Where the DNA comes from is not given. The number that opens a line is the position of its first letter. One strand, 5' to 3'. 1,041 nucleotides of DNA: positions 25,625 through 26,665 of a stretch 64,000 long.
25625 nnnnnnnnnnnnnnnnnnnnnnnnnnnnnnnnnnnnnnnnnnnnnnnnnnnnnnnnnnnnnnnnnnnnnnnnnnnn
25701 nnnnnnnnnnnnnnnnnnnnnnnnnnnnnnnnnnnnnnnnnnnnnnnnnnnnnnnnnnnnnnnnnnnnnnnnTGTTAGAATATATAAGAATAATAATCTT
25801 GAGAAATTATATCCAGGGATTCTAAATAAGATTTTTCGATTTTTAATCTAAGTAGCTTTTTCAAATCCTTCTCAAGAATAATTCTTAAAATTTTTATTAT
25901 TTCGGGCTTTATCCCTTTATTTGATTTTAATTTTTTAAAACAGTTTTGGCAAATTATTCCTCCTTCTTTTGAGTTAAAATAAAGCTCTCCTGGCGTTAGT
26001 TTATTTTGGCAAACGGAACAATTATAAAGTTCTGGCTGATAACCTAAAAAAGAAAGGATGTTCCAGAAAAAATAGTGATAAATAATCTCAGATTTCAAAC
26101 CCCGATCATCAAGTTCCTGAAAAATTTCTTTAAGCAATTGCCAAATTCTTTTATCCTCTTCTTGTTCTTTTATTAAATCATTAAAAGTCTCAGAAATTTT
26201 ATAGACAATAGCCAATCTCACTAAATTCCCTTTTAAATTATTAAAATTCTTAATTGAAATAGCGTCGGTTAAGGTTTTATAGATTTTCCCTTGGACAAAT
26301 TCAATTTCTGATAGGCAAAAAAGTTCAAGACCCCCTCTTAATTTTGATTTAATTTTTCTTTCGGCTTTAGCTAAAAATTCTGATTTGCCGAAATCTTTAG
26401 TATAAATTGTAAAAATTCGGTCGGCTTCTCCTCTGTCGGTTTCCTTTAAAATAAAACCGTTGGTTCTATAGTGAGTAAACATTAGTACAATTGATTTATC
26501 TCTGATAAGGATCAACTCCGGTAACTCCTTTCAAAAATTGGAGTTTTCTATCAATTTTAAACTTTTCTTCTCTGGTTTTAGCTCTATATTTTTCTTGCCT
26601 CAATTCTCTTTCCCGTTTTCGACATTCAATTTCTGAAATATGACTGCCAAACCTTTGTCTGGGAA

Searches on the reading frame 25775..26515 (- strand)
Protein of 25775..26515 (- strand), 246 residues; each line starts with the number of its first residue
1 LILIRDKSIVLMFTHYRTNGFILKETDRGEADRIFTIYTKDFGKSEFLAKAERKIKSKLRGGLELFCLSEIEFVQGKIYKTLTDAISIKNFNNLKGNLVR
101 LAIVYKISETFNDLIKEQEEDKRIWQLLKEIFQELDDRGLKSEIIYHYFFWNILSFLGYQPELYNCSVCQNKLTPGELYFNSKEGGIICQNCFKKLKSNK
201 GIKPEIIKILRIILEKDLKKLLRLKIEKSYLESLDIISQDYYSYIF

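Call 53: search_protein_families(library=pfam, proteins=[window:25775-26515:-], max_evalue=0.00001)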
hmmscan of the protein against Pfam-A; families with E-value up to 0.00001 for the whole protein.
window:25775-26515:- (246 aa): 2 families
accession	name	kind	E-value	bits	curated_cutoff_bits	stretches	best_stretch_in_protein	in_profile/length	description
PF02565.21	RecO_C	-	1.7e-20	73.8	22.1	1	97-244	3-147/157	Recombination protein O C terminal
PF11967.14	RecO_N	-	2.9e-16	59.7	27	1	15-91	3-80/80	Recombination protein O N terminal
